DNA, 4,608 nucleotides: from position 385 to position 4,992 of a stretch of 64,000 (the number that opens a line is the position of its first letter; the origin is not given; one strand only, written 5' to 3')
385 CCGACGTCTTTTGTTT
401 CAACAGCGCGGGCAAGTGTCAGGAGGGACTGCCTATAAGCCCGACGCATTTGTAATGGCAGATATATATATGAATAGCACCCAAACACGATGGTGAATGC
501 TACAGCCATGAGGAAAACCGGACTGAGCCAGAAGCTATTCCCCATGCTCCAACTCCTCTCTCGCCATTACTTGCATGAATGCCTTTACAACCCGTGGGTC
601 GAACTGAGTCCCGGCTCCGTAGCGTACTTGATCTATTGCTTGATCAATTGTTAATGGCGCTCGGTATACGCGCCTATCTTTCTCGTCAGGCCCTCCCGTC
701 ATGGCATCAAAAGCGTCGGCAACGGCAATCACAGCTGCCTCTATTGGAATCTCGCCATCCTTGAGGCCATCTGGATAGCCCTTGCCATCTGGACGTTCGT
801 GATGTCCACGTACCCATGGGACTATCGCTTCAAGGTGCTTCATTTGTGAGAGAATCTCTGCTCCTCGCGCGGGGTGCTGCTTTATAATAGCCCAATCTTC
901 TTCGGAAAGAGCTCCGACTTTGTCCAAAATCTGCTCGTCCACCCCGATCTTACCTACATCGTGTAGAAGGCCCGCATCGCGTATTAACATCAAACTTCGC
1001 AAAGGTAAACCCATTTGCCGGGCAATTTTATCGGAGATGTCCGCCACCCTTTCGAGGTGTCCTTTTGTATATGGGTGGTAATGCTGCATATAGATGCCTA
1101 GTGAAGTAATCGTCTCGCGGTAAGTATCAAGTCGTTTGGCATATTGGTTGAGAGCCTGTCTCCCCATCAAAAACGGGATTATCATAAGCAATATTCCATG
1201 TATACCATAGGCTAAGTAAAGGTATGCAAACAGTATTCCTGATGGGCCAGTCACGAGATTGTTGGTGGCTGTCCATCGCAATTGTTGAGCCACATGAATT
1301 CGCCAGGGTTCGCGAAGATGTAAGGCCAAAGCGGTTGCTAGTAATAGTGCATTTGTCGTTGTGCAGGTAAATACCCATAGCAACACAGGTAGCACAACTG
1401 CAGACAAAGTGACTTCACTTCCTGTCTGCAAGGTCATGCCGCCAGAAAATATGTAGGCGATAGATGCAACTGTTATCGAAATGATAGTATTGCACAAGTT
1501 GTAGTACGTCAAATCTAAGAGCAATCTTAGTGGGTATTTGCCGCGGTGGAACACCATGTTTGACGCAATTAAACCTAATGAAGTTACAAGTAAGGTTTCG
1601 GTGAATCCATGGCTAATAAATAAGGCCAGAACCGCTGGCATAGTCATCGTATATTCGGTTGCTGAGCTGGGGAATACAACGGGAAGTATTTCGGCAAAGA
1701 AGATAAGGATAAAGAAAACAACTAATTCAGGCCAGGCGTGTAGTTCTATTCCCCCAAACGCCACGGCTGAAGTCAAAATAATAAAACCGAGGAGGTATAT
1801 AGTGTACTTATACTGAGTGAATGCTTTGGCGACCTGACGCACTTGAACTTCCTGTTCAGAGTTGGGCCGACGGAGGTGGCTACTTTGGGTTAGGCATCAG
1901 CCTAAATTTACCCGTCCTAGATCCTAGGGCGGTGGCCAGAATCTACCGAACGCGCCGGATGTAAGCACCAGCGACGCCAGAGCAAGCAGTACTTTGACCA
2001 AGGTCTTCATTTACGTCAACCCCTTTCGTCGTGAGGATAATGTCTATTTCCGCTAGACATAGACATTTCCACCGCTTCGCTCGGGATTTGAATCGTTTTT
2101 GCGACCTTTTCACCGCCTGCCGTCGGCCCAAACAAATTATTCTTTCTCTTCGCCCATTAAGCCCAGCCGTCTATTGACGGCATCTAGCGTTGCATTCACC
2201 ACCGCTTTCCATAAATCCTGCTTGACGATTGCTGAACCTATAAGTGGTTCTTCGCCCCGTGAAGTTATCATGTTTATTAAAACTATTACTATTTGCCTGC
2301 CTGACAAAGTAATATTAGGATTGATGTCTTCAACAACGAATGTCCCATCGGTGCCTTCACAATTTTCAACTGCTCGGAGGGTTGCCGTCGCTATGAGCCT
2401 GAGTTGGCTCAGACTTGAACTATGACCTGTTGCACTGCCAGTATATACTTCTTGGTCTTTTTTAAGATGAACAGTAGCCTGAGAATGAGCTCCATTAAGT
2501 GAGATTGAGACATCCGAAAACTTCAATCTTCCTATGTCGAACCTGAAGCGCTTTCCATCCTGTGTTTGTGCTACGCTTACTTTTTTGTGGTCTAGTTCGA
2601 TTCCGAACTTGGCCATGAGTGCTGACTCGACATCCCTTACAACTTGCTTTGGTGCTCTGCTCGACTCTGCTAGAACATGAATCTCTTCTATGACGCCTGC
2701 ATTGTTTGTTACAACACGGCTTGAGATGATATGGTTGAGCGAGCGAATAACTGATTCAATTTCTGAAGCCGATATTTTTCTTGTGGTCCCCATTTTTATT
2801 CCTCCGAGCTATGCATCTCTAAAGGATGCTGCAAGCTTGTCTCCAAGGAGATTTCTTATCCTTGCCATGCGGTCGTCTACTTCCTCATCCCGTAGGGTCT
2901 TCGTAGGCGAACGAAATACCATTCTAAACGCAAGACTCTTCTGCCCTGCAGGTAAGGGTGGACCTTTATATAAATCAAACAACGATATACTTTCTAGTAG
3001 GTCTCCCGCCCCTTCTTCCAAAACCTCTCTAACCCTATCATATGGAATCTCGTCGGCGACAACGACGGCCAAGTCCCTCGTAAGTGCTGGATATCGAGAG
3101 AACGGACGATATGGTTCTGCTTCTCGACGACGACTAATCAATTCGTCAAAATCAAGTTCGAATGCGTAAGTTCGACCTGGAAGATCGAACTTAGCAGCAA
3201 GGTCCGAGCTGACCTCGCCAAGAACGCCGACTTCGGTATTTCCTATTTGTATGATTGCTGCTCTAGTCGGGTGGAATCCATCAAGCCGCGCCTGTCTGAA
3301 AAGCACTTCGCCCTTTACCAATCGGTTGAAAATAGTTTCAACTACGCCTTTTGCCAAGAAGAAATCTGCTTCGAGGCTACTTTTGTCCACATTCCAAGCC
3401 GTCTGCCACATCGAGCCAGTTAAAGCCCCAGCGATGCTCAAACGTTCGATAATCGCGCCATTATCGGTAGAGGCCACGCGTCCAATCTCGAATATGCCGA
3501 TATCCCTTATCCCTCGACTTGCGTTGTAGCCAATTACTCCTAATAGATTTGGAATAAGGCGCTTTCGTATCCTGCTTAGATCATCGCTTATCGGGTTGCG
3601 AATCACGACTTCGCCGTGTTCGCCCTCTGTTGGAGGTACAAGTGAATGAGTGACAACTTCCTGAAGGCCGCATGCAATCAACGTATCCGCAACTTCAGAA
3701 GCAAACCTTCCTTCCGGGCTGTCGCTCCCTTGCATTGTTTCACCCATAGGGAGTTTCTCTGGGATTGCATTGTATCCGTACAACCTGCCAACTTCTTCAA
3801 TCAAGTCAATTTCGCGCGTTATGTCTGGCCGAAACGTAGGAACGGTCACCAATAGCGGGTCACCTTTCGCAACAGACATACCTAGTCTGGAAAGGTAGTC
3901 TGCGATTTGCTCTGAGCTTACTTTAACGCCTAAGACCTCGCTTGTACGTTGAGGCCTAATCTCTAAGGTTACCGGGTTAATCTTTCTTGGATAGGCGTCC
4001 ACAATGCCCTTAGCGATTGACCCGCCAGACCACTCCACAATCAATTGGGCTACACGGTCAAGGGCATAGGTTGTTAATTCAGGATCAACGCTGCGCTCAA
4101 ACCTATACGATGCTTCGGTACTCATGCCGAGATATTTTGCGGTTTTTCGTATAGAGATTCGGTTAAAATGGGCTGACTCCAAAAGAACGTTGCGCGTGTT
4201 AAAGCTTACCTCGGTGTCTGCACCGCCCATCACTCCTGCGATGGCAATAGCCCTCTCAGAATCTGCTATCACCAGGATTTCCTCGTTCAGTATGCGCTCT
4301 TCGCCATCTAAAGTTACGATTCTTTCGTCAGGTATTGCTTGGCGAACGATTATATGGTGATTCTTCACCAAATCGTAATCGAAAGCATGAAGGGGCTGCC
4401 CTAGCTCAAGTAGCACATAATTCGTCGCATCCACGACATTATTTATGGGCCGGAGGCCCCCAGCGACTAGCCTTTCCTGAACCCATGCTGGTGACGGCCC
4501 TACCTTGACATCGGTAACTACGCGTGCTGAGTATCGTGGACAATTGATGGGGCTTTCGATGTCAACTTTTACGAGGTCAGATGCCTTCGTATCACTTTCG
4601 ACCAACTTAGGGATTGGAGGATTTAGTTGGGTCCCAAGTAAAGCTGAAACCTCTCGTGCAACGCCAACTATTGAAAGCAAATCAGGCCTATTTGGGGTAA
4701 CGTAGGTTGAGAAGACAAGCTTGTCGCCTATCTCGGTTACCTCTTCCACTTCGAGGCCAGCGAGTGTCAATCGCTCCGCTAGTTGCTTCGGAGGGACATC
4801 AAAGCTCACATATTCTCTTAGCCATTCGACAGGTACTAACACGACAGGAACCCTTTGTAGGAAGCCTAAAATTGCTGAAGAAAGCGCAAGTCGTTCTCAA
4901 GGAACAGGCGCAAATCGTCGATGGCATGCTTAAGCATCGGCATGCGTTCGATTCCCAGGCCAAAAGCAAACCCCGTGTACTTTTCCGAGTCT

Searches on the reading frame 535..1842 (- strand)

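Call 85: search_protein_families(library=pfam, proteins=[window:535-1842:-], max_evalue=0.0001)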
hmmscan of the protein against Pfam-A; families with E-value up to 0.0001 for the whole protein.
window:535-1842:- (435 aa): 2 families
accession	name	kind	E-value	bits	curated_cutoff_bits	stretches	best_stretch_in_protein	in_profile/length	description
PF13487.12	HD_5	-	1.2e-30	107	27.2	1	256-418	11-170/170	HD domain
PF01966.28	HD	-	4.5e-20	72.5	22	1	261-381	3-116/116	HD domain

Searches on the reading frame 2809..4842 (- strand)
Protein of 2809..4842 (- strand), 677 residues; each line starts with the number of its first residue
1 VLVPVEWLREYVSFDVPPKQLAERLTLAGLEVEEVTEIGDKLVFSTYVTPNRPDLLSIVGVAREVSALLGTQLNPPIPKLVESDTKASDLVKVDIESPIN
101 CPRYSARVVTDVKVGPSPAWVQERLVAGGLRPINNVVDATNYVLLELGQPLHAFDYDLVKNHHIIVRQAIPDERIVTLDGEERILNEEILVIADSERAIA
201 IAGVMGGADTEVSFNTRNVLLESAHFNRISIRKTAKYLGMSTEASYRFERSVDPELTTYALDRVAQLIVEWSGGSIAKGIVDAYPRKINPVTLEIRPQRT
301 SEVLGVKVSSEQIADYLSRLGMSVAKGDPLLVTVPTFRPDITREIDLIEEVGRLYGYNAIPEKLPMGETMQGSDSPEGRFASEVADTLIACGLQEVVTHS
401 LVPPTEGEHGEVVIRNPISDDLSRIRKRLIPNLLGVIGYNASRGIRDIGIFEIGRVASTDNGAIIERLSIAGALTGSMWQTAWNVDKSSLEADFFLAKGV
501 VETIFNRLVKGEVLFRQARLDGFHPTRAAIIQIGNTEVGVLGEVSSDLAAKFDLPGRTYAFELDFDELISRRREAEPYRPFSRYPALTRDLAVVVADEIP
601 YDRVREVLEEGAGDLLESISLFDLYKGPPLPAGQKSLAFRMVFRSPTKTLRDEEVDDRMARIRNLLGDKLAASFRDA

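Call 85: search_protein_families(library=pfam, proteins=[window:2809-4842:-], max_evalue=0.0001)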
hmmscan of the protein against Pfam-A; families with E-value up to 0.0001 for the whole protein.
window:2809-4842:- (677 aa): 4 families
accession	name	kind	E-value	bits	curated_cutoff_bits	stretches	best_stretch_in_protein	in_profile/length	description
PF03483.22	B3_4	-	5.1e-70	235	29.3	1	100-272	1-173/174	B3/4 domain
PF17759.6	tRNA_synthFbeta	-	1.9e-50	171.8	22.4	1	360-565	1-214/214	Phenylalanyl tRNA synthetase beta chain CLM domain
PF03147.19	FDX-ACB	-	3.5e-28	98.3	31.1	1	582-675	1-94/94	Ferredoxin-fold anticodon binding domain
PF03484.21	B5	-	9.8e-26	90.2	28.6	1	294-357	2-67/67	tRNA synthetase B5 domain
